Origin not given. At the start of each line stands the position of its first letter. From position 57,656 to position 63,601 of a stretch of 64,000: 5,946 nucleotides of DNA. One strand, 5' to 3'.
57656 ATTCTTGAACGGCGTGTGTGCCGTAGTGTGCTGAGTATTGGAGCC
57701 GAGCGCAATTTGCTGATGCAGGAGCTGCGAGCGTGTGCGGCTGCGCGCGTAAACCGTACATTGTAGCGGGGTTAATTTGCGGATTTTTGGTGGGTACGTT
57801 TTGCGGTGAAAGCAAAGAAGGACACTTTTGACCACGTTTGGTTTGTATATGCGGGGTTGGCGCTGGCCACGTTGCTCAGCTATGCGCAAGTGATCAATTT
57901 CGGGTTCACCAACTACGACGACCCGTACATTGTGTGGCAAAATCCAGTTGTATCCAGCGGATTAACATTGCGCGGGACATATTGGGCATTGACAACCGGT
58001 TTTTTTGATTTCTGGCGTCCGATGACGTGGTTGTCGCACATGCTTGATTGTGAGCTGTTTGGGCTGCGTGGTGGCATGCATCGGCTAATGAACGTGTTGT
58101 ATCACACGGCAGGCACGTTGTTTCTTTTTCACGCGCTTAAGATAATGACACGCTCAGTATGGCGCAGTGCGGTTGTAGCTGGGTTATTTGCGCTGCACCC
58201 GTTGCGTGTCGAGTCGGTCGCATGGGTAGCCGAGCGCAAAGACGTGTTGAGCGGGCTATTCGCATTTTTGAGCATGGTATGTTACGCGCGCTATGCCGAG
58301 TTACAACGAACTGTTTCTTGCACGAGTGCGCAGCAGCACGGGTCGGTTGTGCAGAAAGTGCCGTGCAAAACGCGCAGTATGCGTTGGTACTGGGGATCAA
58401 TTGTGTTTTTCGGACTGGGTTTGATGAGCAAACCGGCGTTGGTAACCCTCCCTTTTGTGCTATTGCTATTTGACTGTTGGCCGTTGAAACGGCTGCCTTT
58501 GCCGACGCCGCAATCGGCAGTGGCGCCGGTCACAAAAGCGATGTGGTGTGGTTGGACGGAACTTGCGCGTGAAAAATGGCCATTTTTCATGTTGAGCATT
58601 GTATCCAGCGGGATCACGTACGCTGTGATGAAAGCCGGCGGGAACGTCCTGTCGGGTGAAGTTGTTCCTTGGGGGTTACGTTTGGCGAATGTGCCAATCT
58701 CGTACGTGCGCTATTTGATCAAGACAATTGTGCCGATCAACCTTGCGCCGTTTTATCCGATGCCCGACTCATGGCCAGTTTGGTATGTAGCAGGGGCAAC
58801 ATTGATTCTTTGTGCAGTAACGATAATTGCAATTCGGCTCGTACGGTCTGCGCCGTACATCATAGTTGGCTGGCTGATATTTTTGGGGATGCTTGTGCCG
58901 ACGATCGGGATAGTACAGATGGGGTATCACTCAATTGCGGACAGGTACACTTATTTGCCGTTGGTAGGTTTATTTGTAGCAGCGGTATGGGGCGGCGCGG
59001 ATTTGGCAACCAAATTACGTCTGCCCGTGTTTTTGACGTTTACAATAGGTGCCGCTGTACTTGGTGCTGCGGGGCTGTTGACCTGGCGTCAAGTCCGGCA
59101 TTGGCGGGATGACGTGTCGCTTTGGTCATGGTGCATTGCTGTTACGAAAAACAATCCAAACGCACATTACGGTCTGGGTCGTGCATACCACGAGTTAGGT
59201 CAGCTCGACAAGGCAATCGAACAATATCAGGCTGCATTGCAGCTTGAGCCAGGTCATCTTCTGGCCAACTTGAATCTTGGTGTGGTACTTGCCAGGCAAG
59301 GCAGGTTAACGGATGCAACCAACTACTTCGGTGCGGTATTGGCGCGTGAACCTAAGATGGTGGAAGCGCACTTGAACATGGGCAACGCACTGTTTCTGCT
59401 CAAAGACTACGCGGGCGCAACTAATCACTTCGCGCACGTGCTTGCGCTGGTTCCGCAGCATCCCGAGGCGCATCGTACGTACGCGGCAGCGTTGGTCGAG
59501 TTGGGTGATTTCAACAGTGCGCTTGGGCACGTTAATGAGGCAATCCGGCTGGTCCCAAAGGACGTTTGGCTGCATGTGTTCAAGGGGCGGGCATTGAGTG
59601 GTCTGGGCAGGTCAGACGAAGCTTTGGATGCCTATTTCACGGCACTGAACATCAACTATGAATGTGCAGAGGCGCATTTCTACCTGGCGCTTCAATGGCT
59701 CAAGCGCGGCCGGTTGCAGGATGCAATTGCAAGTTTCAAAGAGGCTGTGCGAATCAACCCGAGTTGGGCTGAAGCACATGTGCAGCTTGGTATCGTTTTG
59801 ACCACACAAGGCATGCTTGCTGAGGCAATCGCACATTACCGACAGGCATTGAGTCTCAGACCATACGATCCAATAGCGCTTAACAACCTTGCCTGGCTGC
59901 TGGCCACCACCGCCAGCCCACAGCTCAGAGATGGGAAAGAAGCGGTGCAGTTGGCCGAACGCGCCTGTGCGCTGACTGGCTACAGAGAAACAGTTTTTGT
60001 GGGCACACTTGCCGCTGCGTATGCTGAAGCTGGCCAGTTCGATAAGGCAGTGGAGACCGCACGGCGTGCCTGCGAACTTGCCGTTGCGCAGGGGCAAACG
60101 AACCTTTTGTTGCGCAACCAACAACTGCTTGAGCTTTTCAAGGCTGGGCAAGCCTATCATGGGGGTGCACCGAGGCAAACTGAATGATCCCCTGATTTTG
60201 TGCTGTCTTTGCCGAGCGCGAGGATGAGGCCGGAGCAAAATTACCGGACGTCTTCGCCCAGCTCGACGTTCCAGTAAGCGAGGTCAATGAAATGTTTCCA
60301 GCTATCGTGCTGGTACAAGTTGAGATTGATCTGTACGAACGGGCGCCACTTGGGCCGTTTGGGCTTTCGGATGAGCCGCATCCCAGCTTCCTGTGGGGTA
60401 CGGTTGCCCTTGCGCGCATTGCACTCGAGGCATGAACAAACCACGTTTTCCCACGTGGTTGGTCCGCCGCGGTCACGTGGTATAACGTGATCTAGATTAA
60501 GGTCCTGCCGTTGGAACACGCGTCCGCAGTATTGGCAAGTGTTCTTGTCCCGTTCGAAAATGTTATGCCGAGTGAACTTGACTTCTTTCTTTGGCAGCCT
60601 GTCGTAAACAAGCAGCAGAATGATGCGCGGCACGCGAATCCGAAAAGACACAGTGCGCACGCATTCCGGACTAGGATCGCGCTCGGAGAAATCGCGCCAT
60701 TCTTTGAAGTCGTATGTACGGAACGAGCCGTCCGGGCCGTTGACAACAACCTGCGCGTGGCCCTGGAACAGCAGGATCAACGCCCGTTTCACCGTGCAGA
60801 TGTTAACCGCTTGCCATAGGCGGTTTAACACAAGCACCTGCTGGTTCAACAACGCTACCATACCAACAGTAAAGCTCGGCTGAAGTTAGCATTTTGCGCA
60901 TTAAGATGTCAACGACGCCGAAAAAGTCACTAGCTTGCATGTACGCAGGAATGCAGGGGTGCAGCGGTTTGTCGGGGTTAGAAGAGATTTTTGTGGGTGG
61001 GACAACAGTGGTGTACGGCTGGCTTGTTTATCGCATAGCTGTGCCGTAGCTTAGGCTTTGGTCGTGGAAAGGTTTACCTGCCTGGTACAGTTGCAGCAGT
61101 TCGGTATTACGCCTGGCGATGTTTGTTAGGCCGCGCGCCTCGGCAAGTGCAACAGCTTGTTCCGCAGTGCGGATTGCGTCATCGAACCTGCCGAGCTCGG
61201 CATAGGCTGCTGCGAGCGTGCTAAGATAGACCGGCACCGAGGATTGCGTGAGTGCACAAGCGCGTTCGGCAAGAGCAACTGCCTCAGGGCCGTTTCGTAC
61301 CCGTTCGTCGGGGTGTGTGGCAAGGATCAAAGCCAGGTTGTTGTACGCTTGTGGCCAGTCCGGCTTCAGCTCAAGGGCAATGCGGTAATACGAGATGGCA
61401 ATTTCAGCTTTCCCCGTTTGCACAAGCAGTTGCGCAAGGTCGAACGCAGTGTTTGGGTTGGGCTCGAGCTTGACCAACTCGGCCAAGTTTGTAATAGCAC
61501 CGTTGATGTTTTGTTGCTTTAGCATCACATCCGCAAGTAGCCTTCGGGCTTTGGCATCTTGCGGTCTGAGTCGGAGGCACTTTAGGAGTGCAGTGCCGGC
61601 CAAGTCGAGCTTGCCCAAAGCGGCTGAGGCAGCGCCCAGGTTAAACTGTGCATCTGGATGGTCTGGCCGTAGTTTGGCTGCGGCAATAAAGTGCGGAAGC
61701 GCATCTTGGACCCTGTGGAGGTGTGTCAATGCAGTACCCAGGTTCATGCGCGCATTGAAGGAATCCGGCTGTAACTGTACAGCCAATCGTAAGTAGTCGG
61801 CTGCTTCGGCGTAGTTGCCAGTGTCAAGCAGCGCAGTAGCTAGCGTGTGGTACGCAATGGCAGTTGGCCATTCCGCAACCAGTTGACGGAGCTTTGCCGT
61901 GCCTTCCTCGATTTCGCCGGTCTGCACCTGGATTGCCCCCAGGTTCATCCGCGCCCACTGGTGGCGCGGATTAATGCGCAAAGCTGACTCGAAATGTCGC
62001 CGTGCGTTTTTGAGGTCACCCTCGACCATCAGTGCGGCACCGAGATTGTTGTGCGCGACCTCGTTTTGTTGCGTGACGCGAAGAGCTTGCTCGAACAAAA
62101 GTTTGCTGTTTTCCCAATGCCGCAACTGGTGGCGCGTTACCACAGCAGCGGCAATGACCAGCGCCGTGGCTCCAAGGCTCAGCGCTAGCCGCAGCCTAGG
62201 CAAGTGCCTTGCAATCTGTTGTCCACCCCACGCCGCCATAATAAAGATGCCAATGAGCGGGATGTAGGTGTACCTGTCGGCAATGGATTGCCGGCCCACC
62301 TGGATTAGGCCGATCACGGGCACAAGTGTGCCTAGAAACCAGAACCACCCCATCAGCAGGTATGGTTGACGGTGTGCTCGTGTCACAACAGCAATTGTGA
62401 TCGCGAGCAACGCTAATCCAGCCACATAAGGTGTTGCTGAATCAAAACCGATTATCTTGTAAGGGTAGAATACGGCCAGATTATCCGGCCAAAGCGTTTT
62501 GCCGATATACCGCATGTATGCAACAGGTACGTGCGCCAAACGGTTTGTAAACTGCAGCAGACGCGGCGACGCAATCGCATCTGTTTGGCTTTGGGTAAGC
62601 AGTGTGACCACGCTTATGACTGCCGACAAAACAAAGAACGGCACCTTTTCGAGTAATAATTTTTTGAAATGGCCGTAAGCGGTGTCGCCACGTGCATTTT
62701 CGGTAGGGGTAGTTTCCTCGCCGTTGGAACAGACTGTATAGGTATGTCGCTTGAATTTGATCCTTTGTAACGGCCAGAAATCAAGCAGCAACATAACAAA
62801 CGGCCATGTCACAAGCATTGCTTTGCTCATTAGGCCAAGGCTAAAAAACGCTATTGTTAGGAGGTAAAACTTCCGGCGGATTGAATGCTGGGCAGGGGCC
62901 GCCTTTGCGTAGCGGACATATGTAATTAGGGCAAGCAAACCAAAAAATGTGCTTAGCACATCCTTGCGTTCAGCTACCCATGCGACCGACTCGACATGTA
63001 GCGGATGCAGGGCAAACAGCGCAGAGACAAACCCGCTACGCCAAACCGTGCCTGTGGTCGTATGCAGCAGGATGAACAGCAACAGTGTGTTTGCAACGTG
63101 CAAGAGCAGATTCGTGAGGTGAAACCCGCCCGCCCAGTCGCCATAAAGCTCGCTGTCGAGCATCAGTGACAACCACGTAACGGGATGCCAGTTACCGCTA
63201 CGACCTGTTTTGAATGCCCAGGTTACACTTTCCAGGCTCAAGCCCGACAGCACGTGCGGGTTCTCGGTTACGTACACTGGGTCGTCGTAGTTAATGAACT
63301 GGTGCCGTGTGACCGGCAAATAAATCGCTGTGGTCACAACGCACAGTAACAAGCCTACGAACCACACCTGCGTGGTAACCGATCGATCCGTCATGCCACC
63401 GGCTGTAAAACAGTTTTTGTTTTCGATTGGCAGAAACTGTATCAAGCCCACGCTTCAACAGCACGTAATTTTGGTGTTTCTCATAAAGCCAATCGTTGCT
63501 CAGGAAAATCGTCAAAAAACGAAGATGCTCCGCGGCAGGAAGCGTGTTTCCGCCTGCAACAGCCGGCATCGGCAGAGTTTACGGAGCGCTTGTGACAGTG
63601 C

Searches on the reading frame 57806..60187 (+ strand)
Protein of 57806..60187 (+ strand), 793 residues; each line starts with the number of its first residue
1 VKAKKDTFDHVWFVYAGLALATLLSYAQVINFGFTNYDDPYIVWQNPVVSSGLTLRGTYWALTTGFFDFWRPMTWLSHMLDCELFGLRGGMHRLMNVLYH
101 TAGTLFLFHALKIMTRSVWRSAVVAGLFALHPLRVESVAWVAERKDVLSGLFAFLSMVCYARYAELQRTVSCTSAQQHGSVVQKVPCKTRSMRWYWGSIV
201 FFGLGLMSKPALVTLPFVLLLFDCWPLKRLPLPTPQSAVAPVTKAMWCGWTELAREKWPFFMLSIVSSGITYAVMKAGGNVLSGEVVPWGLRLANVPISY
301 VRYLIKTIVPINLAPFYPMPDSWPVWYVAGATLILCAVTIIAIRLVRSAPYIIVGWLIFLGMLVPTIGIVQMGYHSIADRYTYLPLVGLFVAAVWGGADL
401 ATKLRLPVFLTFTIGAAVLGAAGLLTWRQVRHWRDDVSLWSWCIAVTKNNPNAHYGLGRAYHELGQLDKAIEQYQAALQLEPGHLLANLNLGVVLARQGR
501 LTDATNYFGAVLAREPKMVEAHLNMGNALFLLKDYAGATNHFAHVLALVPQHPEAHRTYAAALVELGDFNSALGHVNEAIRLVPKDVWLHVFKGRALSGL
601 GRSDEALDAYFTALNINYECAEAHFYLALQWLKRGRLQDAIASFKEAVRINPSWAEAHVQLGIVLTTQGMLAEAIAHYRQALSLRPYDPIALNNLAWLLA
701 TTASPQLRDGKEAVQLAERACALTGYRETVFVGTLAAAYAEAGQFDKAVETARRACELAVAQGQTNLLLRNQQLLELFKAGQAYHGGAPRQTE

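Call 65: search_protein_families(library=pfam, proteins=[window:57806-60187:+], max_evalue=0.0001)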
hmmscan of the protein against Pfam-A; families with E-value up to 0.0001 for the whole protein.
window:57806-60187:+ (793 aa): 22 families
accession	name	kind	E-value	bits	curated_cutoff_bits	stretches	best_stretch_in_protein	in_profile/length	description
PF07719.23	TPR_2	-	1.7e-43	143.6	27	3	452-484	2-34/34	Tetratricopeptide repeat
PF00515.34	TPR_1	-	9.3e-42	139.6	27.8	3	452-483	2-33/34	Tetratricopeptide repeat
PF13414.12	TPR_11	-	1.9e-37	127.1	26.8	3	458-499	1-42/42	TPR repeat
PF14559.12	TPR_19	-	8.9e-29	100.1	25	3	496-560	2-66/68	Tetratricopeptide repeat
PF13432.12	TPR_16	-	2.4e-28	98.6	32.7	4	593-653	3-63/65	Tetratricopeptide repeat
PF13428.12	TPR_14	-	2.7e-27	92.9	23.5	1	451-492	1-42/44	Tetratricopeptide repeat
PF13431.12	TPR_17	-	3.1e-27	93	24.4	0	443-472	5-34/34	Tetratricopeptide repeat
PF13181.12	TPR_8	-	1.9e-26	90.3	25.7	1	452-483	2-33/34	Tetratricopeptide repeat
PF13424.12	TPR_12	-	1.3e-22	80.2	30.1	2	520-582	4-74/77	Tetratricopeptide repeat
PF12895.13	ANAPC3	-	4.9e-14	52.8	27.2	0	534-611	4-80/82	Anaphase-promoting complex, cyclosome, subunit 3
PF13174.12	TPR_6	-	5.5e-13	49.1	26.3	0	453-483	2-32/33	Tetratricopeptide repeat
PF07721.20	TPR_4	-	1.8e-12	47.1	27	0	452-470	2-20/26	Tetratricopeptide repeat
PF13176.12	TPR_7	-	2.9e-12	46.1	27.9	0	453-481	1-29/36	Tetratricopeptide repeat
PF23914.1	TPR_CcmH_CycH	-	1.1e-11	45.3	42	1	449-553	48-155/158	Cytochrome c-type biogenesis protein H TPR domain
PF24575.1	TPR_Slam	-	8.4e-10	39.5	35.2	0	486-542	48-104/104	Surface lipoprotein assembly modifier, N-terminal TPR repeats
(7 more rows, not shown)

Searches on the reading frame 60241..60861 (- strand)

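Call 65: search_protein_families(library=pfam, proteins=[window:60241-60861:-], max_evalue=0.0001)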
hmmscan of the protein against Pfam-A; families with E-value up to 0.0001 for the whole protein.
window:60241-60861:- (206 aa): 2 families
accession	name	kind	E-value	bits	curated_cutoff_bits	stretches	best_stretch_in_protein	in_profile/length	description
PF14279.12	HNH_5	-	4e-16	59.1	27.5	1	109-163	1-55/56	HNH endonuclease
PF01844.29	HNH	-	7.9e-15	55.2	21.4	1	109-154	1-47/47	HNH endonuclease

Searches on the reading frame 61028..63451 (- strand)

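Call 65: search_protein_families(library=pfam, proteins=[window:61028-63451:-], max_evalue=0.0001)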
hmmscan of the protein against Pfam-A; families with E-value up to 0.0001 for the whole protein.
window:61028-63451:- (807 aa): 19 families
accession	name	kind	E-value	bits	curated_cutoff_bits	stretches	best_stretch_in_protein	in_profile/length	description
PF07719.23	TPR_2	-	1.2e-33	112.9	27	2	466-497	3-34/34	Tetratricopeptide repeat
PF00515.34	TPR_1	-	1.7e-29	100.8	27.8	1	466-497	3-34/34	Tetratricopeptide repeat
PF13432.12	TPR_16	-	9.7e-26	90.3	32.7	2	536-586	2-52/65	Tetratricopeptide repeat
PF13414.12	TPR_11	-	1.7e-25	88.9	26.8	0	674-711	2-39/42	TPR repeat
PF13181.12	TPR_8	-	6.2e-24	82.5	25.7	0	533-563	3-33/34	Tetratricopeptide repeat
PF13428.12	TPR_14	-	1.7e-23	81.1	23.5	1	533-573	3-43/44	Tetratricopeptide repeat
PF14559.12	TPR_19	-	3.2e-23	82.3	25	1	477-541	4-68/68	Tetratricopeptide repeat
PF13431.12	TPR_17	-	1.5e-20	72.1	24.4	0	590-618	4-32/34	Tetratricopeptide repeat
PF13424.12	TPR_12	-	2.2e-18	66.7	30.1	0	565-630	3-76/77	Tetratricopeptide repeat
PF12895.13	ANAPC3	-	1.8e-14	54.2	27.2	0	533-588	25-79/82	Anaphase-promoting complex, cyclosome, subunit 3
PF23914.1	TPR_CcmH_CycH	-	5e-12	46.4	42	1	554-664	39-152/158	Cytochrome c-type biogenesis protein H TPR domain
PF13371.12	TPR_9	-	2.9e-11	43.6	35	0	544-602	8-66/73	Tetratricopeptide repeat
PF13174.12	TPR_6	-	4.3e-10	40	26.3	0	537-564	6-33/33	Tetratricopeptide repeat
PF13374.12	TPR_10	-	3.4e-08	33.7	27.5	0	530-560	1-31/42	Tetratricopeptide repeat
PF24575.1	TPR_Slam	-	1.1e-07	32.7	35.2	0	538-584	54-100/104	Surface lipoprotein assembly modifier, N-terminal TPR repeats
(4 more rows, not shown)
